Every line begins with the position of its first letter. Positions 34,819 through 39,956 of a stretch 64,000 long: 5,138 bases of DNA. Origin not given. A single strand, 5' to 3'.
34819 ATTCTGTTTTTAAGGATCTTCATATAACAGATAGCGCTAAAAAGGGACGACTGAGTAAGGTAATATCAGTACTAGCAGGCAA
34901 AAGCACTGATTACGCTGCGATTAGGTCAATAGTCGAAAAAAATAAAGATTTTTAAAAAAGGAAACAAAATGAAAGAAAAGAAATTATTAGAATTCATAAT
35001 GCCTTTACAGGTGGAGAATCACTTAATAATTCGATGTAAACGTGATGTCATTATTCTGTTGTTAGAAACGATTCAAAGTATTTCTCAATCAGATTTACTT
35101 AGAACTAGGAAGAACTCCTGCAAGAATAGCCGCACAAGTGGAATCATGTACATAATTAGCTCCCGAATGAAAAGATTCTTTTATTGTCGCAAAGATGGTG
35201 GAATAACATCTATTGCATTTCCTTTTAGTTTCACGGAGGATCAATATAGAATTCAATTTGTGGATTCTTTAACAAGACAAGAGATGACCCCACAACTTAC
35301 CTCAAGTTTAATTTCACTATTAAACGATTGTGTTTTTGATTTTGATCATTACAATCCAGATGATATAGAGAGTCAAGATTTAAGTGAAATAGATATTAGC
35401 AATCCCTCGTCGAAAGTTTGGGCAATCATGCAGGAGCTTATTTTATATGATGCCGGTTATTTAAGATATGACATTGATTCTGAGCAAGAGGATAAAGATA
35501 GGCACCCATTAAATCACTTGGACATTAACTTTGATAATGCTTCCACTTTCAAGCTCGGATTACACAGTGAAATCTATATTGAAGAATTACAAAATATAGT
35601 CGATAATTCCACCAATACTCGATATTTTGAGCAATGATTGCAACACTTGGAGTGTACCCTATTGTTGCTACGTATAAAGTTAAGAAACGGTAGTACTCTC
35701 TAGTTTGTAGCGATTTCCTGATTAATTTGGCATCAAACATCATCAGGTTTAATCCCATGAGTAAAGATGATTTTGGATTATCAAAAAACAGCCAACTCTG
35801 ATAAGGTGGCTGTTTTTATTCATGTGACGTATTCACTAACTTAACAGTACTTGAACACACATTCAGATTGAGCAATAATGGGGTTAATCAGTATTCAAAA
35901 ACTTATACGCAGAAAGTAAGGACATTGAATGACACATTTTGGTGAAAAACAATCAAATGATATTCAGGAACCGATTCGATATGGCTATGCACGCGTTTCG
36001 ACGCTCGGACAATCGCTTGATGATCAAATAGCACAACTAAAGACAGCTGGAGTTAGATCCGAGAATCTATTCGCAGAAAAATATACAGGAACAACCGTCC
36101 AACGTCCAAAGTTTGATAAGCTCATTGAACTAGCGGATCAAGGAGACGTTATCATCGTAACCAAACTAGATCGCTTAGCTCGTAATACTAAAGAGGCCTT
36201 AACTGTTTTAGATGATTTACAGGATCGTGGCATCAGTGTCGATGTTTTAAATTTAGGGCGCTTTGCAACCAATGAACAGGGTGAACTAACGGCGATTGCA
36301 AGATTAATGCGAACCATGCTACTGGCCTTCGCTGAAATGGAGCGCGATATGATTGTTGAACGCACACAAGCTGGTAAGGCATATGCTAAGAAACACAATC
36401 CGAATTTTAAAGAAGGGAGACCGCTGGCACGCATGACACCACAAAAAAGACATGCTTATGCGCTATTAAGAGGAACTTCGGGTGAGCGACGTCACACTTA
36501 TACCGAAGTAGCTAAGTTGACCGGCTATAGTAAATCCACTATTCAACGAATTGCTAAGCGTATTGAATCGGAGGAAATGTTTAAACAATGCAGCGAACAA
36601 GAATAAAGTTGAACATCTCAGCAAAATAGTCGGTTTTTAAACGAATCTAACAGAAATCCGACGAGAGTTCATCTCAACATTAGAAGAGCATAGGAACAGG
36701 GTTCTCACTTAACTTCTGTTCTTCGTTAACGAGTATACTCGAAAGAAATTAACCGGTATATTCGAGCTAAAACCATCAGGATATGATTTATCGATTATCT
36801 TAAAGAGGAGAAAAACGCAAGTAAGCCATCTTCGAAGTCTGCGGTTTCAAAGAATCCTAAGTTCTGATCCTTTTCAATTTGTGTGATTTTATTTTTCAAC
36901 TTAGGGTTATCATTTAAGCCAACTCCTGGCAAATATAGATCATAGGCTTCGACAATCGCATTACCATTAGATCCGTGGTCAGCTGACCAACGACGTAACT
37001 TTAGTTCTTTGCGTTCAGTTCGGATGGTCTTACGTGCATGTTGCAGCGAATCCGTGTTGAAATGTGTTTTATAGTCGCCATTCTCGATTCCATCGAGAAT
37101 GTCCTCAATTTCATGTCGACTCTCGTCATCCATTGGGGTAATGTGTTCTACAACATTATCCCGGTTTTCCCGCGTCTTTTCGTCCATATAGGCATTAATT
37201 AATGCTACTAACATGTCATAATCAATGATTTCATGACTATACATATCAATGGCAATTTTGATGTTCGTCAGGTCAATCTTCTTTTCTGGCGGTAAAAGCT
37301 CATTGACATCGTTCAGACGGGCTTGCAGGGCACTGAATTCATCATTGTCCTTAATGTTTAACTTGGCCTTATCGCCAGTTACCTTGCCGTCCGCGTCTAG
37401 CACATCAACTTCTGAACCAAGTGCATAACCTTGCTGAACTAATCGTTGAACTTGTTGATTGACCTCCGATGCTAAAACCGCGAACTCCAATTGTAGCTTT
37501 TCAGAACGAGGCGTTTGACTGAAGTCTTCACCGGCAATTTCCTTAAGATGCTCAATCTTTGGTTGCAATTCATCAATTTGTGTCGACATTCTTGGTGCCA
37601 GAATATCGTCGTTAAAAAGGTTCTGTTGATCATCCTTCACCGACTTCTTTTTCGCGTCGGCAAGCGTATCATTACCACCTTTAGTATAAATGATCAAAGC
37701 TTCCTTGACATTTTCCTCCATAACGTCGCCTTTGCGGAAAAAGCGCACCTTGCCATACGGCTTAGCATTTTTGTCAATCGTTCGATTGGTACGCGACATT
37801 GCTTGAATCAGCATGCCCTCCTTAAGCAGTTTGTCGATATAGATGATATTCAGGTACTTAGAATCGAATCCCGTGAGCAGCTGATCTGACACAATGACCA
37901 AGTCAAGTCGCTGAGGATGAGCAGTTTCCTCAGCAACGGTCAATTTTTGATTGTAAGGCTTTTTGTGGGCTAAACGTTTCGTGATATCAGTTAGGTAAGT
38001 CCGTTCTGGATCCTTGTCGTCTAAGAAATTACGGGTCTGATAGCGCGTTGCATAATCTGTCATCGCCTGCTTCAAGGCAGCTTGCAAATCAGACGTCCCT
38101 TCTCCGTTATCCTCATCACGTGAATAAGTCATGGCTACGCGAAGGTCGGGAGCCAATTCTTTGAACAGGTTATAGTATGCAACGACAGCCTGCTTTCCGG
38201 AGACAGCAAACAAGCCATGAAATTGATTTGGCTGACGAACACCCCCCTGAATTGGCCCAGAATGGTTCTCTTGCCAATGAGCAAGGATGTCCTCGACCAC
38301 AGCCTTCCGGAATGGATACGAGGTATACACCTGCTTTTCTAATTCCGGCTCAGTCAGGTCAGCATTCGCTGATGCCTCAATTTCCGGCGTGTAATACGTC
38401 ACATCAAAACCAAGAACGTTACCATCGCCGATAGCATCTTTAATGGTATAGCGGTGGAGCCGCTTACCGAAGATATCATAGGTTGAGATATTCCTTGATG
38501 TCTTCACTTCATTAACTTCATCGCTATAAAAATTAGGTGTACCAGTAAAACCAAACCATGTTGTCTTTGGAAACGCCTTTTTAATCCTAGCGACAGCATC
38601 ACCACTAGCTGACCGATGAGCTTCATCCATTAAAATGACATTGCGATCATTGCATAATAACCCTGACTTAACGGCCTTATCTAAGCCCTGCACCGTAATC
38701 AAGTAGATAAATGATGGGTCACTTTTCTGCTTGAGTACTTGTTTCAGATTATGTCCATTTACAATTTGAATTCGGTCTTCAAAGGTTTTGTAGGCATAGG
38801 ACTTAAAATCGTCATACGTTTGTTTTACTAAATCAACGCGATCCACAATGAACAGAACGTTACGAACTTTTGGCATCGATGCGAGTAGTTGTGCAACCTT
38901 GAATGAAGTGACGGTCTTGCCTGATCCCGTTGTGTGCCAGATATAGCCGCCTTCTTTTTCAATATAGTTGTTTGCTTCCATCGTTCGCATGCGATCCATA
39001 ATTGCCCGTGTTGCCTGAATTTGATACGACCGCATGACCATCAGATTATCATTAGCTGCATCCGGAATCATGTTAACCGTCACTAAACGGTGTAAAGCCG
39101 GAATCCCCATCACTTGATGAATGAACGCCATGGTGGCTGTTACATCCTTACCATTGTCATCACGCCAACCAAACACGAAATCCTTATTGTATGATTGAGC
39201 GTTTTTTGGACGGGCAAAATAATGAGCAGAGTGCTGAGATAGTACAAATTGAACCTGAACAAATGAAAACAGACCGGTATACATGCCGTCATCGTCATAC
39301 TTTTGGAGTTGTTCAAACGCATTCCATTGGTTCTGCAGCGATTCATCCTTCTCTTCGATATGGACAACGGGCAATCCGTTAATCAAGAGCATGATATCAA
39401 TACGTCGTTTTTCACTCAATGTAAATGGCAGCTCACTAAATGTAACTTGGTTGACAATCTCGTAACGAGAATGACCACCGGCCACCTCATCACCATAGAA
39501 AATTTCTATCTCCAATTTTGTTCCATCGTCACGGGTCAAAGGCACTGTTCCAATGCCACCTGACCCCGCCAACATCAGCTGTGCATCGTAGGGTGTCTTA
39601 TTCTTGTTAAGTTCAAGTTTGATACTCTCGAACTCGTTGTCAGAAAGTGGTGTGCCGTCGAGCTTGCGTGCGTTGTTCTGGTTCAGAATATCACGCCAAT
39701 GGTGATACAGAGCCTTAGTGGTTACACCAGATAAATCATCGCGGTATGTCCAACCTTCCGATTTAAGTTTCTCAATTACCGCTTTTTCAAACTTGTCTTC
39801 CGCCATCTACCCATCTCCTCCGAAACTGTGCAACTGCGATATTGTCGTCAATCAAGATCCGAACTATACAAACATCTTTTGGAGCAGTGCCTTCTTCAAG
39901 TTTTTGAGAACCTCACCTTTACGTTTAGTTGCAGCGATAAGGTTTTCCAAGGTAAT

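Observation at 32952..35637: AT-rich two-gene cassette: nuclease-like N-terminus + UvrD-type helicase, with a tightly linked unknown 222-aa partner, embedded in an RM/recombinase defence island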

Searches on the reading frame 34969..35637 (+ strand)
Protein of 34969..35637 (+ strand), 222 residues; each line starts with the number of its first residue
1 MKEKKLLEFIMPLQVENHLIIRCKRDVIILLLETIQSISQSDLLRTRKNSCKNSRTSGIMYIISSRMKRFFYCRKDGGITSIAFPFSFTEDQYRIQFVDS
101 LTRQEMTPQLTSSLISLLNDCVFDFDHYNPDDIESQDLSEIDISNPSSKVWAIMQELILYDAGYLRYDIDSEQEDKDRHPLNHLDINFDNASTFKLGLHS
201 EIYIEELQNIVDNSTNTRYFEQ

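Call 3: search_protein_families(library=pfam, proteins=[window:34969-35637:+], max_evalue=1)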
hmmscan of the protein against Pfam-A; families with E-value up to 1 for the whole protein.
window:34969-35637:+ (222 aa): 0 families

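Call 4: search_protein_families(library=padloc, proteins=[window:34969-35637:+], max_evalue=1)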
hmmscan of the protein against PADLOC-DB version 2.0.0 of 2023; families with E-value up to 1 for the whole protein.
window:34969-35637:+ (222 aa): 0 families

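Call 5: search_protein_families(library=ncbifam, proteins=[window:34969-35637:+], max_evalue=1)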
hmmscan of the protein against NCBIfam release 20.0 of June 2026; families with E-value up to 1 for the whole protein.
window:34969-35637:+ (222 aa): 1 family
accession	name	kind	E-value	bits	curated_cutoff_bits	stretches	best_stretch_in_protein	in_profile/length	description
NF053714.1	STM2766_fam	equivalog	4.1e-43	147.5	70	1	20-220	18-206/207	STM2766 family helicase-associated protein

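Call 7: search_protein_families(library=phrogs, proteins=[window:34969-35637:+], max_evalue=1)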
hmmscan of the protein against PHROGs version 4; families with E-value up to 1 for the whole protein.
window:34969-35637:+ (222 aa): 2 families
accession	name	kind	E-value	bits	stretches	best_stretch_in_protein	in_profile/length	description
phrog_13184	-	unknown function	1.7e-09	38.7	1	43-204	36-195/212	-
phrog_32094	-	unknown function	0.081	14.1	1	11-56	23-65/125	-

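Call 10: find_homologous_proteins(query=window:34969-35637:+, max_evalue=0.001)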
Query window:34969-35637:+ (222 aa): 4 proteins with E <= 0.001 among 121 candidates.
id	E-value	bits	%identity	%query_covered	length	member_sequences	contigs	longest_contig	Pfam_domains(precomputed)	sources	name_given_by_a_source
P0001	5.2e-142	488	100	100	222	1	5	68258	-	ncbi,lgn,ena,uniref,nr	ncbi:hypothetical protein N4T21_15855 (plasmid) [Lacticaseibacillus paracasei]|uniref:hypothetical p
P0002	4.6e-20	90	33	81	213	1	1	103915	-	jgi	jgi:hypothetical protein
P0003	5.8e-18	83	31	87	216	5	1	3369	-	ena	-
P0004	8.9e-15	73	33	68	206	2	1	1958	-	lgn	-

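Call 20: search_protein_representatives(alignment_id=A1)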
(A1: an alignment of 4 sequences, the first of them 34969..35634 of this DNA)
Query: 4 sequences, 218 profile positions. Proteins with E-value up to 0.001 (for the whole library): 742; up to 1e-10: 656; up to 1e-30: 250. The best 150 are listed.
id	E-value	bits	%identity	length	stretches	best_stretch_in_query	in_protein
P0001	8.3e-98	342.6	-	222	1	1-218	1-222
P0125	2.7e-52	193.8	-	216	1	19-217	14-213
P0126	6.6e-52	192.6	-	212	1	13-217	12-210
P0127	1.1e-48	182.0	-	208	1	7-216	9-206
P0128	2.8e-48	180.7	-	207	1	4-217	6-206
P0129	2.6e-47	177.5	-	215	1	17-217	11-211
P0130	3.6e-47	177.1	-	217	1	5-217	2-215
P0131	5.8e-47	176.4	-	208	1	6-217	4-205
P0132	1.6e-46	175.0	-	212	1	5-216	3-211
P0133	2.5e-46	174.3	-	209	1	14-217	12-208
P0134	3.0e-46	174.1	-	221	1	10-216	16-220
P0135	1.7e-45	171.7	-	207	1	1-218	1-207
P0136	8.8e-45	169.3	-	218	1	18-217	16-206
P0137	1.6e-44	168.5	-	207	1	12-218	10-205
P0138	2.5e-44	167.8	-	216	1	6-216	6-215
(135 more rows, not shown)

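Call 22: search_protein_families(library=pfam, alignment_id=A2, max_evalue=0.1)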
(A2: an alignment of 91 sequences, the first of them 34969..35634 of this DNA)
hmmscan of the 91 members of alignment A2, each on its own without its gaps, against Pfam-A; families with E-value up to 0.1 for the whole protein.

A. member 1, window:34969-35634:+ (222 aa): 0 families

B. families by the number of members that match (of 91 scanned): 13 families
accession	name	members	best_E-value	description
PF10053.14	DUF2290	24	9.8e-05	Uncharacterized conserved protein (DUF2290)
PF14953.11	DUF4504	1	0.00063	Domain of unknown function (DUF4504)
PF16895.10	DUF5085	1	0.005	Domain of unknown function (DUF5085)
PF06556.16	ASFV_p27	1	0.0092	IAP-like protein p27 C-terminus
PF17363.7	DUF5388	1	0.016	Family of unknown function (DUF5388)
PF25168.1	Beta-prop_WDR36-Utp21_2nd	1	0.021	WDR36/Utp21 second beta-propeller domain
PF23864.1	DUF7222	1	0.024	Domain of unknown function (DUF7222)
PF03064.21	U79_P34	1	0.026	HSV U79 / HCMV P34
PF17405.8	Nrap_D4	1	0.031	Nrap protein nucleotidyltransferase domain 4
PF01023.25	S_100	1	0.037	S-100/ICaBP type calcium binding domain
PF00116.26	COX2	1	0.051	Cytochrome C oxidase subunit II, periplasmic domain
PF14480.11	DNA_pol3_a_NI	1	0.088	DNA polymerase III polC-type N-terminus I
PF21105.3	DyP_N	1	0.096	DyP dimeric alpha+beta barrel domain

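Call 23: search_protein_families(library=padloc, alignment_id=A2, max_evalue=0.1)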
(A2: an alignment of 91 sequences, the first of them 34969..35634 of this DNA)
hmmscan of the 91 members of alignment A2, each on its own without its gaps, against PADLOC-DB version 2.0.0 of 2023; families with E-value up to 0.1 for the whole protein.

A. member 1, window:34969-35634:+ (222 aa): 0 families

B. families by the number of members that match (of 91 scanned): 10 families
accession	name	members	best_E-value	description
PDLC02998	DUF2290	21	2.7e-05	-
PDLC01758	Cas3b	1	3e-05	-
PDLC02999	DUF2290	1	0.0049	-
PDLC00335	PtuB1|PtuB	1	0.0066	Unknown function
PDLC00527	JetD1|JetD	1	0.01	DUF2220; DUF3322; DUF2399 domain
PDLC01339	Csm3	1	0.01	"CAS-III-A,CAS-III-D; effector_G7"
PDLC04868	PDC-S05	1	0.021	-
PDLC04851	PDC-S05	1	0.028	-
PDLC04049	PD-T4-6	1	0.036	-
PDLC03521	REase_II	1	0.036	Type II restriction enzyme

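Call 24: search_dna_similar(query=window:34969-35634:+, collection=plasmids, mode=protein, max_evalue=1, max_rows=40)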
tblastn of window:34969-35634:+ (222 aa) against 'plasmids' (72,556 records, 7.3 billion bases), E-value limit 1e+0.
Records with a match: 9; places in all: 9; records where one place covers at least 80% of the query: 4.
Best place of each record, by identity: <60% 9.
By first word of the organism name: Lactococcus 3; Acinetobacter 2; Clostridium 2; Salmonella 1; Pantoea 1.
By predicted mobility (MOB-suite, as given by PLSDB): non-mobilizable 5; conjugative 4.
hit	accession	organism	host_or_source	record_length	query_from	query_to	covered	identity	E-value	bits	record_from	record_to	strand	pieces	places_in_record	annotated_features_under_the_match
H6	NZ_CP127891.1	Acinetobacter towneri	cell culture,Influent wastewater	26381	20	221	91%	29.4%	5e-5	51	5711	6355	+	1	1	hypothetical protein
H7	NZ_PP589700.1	Lactococcus sp.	Bacterial culture,Dairy environment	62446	21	221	91%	29.4%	2e-15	82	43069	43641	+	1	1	hypothetical protein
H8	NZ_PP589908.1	Lactococcus sp.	Bacterial culture,Dairy environment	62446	21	221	91%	29.4%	2e-15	82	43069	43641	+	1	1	hypothetical protein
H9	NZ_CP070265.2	Lactococcus lactis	Whole organism,Dairy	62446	21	221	91%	29.4%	2e-15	82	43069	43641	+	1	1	hypothetical protein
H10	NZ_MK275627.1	Clostridium perfringens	neonatal piglet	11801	65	219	70%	32.1%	2e-12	73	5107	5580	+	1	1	hypothetical protein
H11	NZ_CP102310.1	Clostridium perfringens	swine,mixed culture,fecal sample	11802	15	187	78%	28.6%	7e-8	59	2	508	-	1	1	none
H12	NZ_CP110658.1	Salmonella enterica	stool,Homo sapiens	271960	49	197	67%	24.3%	3e-1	39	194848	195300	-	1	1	hypothetical protein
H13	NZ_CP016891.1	Pantoea agglomerans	single cell,lettuce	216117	49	202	69%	22.2%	3e-1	40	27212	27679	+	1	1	hypothetical protein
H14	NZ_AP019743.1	Acinetobacter radioresistens DSM 6976 = NBRC 102413 = CIP ...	-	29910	131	221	41%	31.9%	2e-2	43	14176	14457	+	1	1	hypothetical protein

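Call 54: predict_structure(alignment_id=A2)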
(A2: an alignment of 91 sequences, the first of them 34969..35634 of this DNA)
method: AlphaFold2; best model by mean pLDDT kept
length: 222 residues; sequences in the alignment: 91
mean_pLDDT: 87.5   pTM: 0.86
mean pLDDT of the five models: 87.5, 87.0, 86.0, 85.9, 85.6
residues with pLDDT >= 90: 146; 70-90: 47; 50-70: 29; < 50: 0
segments of 3 or more residues with pLDDT < 50: none
pLDDT, mean of each block of 10 residues (from residue 1): 86 94 94 95 62 74 90 95 95 92 95 93 71 66 77 92 95 93 92 92 94 91 76
secondary structure, 60 per line:
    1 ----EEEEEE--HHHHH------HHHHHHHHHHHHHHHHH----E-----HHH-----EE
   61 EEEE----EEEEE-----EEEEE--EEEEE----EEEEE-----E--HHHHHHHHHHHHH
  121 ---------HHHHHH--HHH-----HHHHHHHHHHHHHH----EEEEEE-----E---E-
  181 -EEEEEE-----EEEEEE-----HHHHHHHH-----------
elements in order: E5-10 H13-17 H24-40 E59-64 E69-73 E79-83 E86-90 E95-99 H108-120 H130-135 H146-159 E164-169 E182-187 E193-198 H204-211

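Call 72: fold_search(model_id=the predicted structure, library=pdb)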
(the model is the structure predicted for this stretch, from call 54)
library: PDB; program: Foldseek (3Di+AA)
matches with E <= 10: 190; with E <= 0.001: 0
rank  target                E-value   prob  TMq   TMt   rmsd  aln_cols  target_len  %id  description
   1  1kaf_D                2.5e-01  0.09  0.11  0.22  12.2       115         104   10  DNA Binding Domain Of The Phage T4 Transcription Factor MotA (AA105-211) (released 2001-11-21)
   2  8fs8_H                2.5e-01  0.06  0.14  0.12  17.3       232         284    7  Structure of S. cerevisiae Rad24-RFC loading the 9-1-1 clamp onto a 5-nt gapped DNA (9-1-1 encircling fully bound DNA) (released 2023-06-14)
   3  8fs5_H                2.7e-01  0.08  0.14  0.12  16.6       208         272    8  Structure of S. cerevisiae Rad24-RFC loading the 9-1-1 clamp onto a 10-nt gapped DNA in step 3 (open 9-1-1 and stably  (released 2023-06-14)
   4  7st9_G                2.8e-01  0.06  0.14  0.11  17.2       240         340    8  Open state of Rad24-RFC:9-1-1 bound to a 5' ss/dsDNA junction (released 2022-03-23)
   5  8fs7_H                3.2e-01  0.07  0.16  0.14  17.5       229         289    7  Structure of S. cerevisiae Rad24-RFC loading the 9-1-1 clamp onto a 10-nt gapped DNA in step 5 (closed 9-1-1 and stabl (released 2023-06-14)
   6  7stb_G                3.4e-01  0.07  0.14  0.09  16.4       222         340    8  Closed state of Rad24-RFC:9-1-1 bound to a 5' ss/dsDNA junction (released 2022-03-23)
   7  6jx3_B                6.4e-01  0.14  0.11  0.26  10.1        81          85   14  Lasso peptide synthetase B1 complexed with the leader peptide (released 2019-06-26)
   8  5jlt_D                7.6e-01  0.06  0.12  0.22  12.0       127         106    9  The crystal structure of the bacteriophage T4 MotA C-terminal domain in complex with dsDNA reveals a novel protein-DNA (released 2017-05-03)
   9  1kaf_A                8.0e-01  0.06  0.12  0.22  11.9       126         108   10  DNA Binding Domain Of The Phage T4 Transcription Factor MotA (AA105-211) (released 2001-11-21)
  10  4hco_A                1.1e+00  0.02  0.14  0.14  21.3       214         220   11  Human Plk1-PBD in complex with Thymoquinone at the phophopeptide binding site (released 2012-10-10)
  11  9ug9_R                1.3e+00  0.07  0.15  0.16  14.6       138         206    9  The cryo-EM structure of 26S proteasome-Midnolin complex MB state (released 2025-09-10)
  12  6k4y_M                1.3e+00  0.04  0.13  0.13  11.8       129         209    9  CryoEM structure of sigma appropriation complex (released 2019-08-07)
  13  8u7u_2                1.3e+00  0.03  0.13  0.13  17.8       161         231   10  Proteasome 20S Core Particle from Beta 3 D205 deletion (released 2024-04-17)
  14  6mf5_B                1.3e+00  0.01  0.12  0.11  20.1       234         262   10  Crystal structure of budding yeast Cdc5 polo-box domain in complex with Spc72 phosphopeptide. (released 2020-02-19)
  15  4e67_A                1.6e+00  0.02  0.13  0.14  19.5       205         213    9  The structure of the polo-box domain (PBD) of polo-like kinase 1 (Plk1) in complex with hydrocinnamoyl-derivatized PLH (released 2012-10-10)
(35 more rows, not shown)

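Call 99: search_solved_structures(query=A2, max_evalue=5)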
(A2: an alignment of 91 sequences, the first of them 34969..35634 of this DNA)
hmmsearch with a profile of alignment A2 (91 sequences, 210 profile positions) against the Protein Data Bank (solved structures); distinct sequences matched with E-value up to 5: 0.

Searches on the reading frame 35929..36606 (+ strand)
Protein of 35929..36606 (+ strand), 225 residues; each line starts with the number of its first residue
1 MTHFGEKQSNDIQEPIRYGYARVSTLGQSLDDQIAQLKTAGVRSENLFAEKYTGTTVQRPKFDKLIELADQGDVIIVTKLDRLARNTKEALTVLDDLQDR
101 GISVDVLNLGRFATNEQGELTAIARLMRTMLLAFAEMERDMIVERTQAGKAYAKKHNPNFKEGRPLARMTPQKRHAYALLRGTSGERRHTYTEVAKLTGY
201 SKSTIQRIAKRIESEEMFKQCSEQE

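Call 50: search_protein_families(library=pfam, proteins=[window:35929-36606:+], max_evalue=0.001)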
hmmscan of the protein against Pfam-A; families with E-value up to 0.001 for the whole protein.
window:35929-36606:+ (225 aa): 3 families
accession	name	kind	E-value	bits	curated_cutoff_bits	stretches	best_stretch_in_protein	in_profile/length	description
PF00239.26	Resolvase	-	3.4e-36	125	23.3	1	18-156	2-142/145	Resolvase, N terminal domain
PF13384.12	HTH_23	-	0.00038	20.6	24.6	1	187-212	16-41/50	Homeodomain-like domain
PF13551.12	HTH_29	-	0.00051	20.5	28.1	0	184-216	13-40/64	Winged helix-turn helix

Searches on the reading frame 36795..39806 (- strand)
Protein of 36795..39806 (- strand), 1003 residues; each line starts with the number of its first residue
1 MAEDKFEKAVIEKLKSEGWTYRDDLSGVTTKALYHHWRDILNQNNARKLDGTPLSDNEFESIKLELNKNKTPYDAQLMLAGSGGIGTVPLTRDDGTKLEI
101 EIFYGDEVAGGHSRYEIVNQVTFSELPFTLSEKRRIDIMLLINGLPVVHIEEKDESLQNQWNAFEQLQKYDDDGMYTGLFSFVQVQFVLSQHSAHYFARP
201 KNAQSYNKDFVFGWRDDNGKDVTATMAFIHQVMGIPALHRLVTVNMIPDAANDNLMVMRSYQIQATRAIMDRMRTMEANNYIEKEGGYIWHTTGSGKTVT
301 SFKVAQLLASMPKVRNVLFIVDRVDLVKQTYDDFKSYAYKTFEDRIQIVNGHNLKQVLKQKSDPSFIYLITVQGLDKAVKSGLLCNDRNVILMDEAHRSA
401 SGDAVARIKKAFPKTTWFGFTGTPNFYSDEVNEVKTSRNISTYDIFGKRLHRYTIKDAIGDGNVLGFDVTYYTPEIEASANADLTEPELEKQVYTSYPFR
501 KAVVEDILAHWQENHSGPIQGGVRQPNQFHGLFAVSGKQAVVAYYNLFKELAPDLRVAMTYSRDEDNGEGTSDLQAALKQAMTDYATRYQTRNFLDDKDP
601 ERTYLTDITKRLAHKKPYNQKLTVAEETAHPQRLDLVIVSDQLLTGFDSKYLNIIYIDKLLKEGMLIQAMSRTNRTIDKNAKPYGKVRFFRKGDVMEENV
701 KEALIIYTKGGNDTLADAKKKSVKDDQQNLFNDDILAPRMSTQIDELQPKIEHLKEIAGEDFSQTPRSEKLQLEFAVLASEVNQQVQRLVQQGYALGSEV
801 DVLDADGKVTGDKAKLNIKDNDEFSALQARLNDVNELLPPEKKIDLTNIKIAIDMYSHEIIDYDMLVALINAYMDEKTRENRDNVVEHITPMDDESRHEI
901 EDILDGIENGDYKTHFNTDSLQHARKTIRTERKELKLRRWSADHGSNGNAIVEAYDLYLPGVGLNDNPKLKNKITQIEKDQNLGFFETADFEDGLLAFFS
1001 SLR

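Call 50: search_protein_families(library=pfam, proteins=[window:36795-39806:-], max_evalue=0.001)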
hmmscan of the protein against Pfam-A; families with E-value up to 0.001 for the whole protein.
window:36795-39806:- (1003 aa): 5 families
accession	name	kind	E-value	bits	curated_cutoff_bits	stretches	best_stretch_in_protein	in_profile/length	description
PF18766.7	SWI2_SNF2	-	6e-46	157.3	26.7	1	261-483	1-202/221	SWI2/SNF2 ATPase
PF04851.21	ResIII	-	3.2e-38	131.7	22.5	1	256-425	2-163/164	Type III restriction enzyme, res subunit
PF22679.2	T1R_D3-like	-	3.8e-36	125.3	27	1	528-692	2-158/158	Type I restriction enzyme subunit R domain 3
PF04313.20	HSDR_N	-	4.6e-23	82.5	25.1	1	3-203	4-196/198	Type I restriction enzyme R protein N terminus (HSDR_N)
PF00270.35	DEAD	-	4.9e-09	36.6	26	1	289-425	19-161/167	DEAD/DEAH box helicase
